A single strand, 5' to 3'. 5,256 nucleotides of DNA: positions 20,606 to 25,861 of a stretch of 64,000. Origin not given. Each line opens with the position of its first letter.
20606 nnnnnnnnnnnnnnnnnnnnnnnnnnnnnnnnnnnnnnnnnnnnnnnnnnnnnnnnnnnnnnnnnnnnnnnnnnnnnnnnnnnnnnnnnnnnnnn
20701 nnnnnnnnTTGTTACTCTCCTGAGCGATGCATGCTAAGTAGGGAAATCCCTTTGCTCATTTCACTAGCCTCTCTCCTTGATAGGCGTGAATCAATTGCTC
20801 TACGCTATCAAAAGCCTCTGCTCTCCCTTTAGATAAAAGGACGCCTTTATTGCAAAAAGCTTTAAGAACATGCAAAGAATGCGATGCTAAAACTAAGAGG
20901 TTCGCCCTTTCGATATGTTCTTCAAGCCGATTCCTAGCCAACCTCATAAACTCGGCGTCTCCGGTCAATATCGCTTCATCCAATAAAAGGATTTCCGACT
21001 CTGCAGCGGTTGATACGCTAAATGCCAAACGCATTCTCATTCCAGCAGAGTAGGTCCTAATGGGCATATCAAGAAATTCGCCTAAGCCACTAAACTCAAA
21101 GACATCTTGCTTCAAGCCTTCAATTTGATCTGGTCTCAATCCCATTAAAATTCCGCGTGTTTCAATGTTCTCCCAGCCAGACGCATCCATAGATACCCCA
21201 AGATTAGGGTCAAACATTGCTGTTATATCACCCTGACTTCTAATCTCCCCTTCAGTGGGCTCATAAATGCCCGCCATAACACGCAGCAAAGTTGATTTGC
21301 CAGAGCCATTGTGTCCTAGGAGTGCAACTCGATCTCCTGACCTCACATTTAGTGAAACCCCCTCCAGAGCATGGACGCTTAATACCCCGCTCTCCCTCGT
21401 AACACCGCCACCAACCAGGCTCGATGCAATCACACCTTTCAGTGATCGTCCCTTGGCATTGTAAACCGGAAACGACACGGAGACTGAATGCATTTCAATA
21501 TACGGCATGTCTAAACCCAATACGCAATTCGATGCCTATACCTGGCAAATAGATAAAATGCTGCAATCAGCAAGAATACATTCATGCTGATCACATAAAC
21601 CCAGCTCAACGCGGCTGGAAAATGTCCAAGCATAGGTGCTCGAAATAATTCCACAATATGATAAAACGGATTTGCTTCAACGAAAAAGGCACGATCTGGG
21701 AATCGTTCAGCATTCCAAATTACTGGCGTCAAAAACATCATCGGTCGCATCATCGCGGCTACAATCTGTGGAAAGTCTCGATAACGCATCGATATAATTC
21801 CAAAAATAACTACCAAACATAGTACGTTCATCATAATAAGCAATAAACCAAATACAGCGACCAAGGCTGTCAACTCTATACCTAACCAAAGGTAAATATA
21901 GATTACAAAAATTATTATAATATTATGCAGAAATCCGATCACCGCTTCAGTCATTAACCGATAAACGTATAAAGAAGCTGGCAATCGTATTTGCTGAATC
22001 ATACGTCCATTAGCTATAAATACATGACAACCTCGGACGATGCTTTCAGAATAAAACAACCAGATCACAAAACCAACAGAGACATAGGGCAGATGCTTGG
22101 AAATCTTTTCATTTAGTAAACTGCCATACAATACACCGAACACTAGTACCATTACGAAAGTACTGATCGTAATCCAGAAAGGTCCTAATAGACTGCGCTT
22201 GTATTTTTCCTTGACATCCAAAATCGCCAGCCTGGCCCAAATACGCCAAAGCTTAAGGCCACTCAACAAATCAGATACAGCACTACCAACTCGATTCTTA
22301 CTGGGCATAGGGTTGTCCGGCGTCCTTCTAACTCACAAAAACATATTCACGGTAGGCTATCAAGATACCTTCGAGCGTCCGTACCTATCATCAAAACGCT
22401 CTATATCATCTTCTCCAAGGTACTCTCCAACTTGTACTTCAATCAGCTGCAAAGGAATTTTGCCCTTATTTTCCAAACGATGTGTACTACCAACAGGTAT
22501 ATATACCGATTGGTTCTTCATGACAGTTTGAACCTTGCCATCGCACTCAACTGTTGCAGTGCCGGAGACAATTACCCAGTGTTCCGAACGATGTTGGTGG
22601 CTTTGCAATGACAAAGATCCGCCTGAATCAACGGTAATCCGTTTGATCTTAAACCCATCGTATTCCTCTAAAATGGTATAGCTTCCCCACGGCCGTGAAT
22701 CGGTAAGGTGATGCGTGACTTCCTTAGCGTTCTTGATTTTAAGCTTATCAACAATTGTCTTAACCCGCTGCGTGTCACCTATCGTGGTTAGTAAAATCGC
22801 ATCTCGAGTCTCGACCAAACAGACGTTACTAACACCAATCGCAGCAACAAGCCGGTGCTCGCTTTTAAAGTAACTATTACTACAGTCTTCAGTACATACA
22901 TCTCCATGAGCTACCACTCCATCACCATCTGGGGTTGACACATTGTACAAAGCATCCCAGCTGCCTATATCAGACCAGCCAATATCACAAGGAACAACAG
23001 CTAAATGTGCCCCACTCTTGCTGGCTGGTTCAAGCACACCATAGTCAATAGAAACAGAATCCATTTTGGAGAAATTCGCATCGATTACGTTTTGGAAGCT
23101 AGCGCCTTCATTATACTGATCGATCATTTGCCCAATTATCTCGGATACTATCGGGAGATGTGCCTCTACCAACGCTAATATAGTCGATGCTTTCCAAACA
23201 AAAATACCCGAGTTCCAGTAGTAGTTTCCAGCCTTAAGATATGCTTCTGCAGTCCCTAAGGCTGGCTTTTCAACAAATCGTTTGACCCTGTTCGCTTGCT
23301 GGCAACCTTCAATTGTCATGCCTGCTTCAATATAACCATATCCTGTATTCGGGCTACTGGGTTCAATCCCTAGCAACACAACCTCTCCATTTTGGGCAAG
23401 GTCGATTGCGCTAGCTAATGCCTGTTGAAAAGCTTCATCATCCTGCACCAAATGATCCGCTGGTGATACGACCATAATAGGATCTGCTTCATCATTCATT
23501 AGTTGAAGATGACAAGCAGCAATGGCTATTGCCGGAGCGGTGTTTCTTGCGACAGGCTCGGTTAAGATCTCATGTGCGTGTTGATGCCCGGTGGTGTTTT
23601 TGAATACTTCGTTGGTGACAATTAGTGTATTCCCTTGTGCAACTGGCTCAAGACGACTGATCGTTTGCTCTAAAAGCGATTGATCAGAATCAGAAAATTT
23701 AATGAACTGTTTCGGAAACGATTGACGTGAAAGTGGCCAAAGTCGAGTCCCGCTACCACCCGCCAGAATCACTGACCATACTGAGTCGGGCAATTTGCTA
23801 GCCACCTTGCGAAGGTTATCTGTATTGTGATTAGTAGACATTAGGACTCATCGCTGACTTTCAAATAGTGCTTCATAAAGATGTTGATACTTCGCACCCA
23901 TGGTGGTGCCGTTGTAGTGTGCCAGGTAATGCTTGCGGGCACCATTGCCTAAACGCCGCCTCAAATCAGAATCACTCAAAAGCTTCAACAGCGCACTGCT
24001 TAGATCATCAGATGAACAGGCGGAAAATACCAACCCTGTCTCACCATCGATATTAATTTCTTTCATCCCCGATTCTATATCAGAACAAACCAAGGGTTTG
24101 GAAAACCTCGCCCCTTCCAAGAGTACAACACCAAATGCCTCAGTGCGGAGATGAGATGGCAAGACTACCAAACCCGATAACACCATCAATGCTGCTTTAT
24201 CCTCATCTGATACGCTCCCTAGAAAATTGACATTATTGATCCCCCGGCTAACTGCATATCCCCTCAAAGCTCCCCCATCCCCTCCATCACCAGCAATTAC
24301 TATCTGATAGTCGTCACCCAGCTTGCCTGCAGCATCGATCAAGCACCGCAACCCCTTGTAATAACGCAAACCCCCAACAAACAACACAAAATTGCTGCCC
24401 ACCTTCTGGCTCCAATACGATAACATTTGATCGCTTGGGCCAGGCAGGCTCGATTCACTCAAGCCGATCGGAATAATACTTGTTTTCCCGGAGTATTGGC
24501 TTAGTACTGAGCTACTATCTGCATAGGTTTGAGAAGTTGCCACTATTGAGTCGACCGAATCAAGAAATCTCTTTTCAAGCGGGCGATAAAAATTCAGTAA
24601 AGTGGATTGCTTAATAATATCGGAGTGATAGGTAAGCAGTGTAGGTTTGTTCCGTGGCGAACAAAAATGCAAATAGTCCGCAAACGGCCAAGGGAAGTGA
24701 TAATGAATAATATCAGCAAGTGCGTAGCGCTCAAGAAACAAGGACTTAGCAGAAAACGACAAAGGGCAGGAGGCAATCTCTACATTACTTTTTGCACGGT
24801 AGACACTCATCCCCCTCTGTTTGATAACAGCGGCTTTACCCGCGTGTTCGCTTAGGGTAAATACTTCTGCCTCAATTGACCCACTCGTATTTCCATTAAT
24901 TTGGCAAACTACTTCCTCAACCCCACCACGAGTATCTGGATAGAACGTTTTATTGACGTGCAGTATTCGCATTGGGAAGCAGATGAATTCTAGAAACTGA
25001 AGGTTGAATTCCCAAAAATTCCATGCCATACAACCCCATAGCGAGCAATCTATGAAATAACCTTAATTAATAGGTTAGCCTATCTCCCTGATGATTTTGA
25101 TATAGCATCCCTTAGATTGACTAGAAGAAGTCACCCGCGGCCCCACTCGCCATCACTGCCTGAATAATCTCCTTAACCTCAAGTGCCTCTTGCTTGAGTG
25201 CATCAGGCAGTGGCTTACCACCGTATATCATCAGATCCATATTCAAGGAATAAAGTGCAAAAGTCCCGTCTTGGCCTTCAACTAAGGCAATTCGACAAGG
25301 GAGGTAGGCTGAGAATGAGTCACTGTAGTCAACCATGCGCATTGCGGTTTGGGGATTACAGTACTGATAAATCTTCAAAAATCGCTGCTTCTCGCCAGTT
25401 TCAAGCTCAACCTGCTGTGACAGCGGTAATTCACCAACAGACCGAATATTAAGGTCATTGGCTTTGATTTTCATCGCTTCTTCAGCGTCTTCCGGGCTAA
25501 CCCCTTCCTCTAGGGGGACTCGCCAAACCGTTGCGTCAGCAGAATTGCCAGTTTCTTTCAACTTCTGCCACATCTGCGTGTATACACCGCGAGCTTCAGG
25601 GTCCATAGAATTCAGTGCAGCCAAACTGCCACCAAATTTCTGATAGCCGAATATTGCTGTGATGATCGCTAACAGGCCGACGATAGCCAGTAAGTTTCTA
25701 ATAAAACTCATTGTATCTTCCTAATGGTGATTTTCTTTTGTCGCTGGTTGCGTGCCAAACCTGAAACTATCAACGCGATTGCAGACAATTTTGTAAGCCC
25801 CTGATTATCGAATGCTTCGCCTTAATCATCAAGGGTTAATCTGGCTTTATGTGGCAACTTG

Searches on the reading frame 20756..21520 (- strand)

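Call 75: search_protein_families(library=pfam, proteins=[window:20756-21520:-], max_evalue=0.00001)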
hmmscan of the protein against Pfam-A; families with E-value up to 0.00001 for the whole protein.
window:20756-21520:- (254 aa): 1 family
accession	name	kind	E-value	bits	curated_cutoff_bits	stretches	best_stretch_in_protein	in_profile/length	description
PF00005.33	ABC_tran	-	6.4e-21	75.8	25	1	52-183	1-135/137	ABC transporter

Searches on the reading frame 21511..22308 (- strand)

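Call 75: search_protein_families(library=pfam, proteins=[window:21511-22308:-], max_evalue=0.00001)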
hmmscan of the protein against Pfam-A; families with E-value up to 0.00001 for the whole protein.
window:21511-22308:- (265 aa): 1 family
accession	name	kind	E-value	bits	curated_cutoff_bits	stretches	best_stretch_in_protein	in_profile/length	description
PF01061.29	ABC2_membrane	-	5.6e-17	62.4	26.9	1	33-226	12-210/211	ABC-2 type transporter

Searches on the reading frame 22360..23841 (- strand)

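Call 76: search_protein_families(library=pfam, proteins=[window:22360-23841:-], max_evalue=0.00001)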
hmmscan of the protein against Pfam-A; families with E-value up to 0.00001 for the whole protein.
window:22360-23841:- (493 aa): 5 families
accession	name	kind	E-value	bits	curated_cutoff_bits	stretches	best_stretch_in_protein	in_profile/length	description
PF01050.24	MannoseP_isomer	-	1.2e-46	158.1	23.6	1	371-485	2-116/116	Mannose-6-phosphate isomerase C-terminal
PF00483.29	NTP_transferase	-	3e-46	158.5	21.2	1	23-303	2-240/245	Nucleotidyl transferase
PF07883.17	Cupin_2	-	1.6e-10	41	27.2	1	402-469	3-69/70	Cupin domain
PF12804.13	NTP_transf_3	-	7.3e-09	36.4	27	1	24-145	2-111/160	MobA-like NTP transferase domain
PF22640.1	ManC_GMP_beta-helix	-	4.4e-08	33.4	27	1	319-367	7-55/55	MannoseP isomerase/GMP-like beta-helix domain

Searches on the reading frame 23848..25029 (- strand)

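Call 76: search_protein_families(library=pfam, proteins=[window:23848-25029:-], max_evalue=0.00001)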
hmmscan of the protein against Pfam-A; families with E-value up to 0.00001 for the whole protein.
window:23848-25029:- (393 aa): 3 families
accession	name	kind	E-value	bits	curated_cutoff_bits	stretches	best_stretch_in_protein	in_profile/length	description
PF00534.26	Glycos_transf_1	-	3.6e-34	118.2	26.4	1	210-367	13-172/172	Glycosyl transferases group 1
PF13692.12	Glyco_trans_1_4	-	2.8e-23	83.2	27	1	215-353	4-142/142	Glycosyl transferases group 1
PF13439.12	Glyco_transf_4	-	4e-11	43.7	28.5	1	90-189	60-165/170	Glycosyltransferase Family 4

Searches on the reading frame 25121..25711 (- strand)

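Call 75: search_protein_families(library=pfam, proteins=[window:25121-25711:-], max_evalue=0.00001)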
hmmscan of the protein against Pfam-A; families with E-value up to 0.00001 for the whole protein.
window:25121-25711:- (196 aa): 1 family
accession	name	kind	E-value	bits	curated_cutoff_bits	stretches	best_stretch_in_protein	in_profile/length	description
PF03625.19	DUF302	-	4.4e-10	39.7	23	1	98-152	4-57/63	Domain of unknown function DUF302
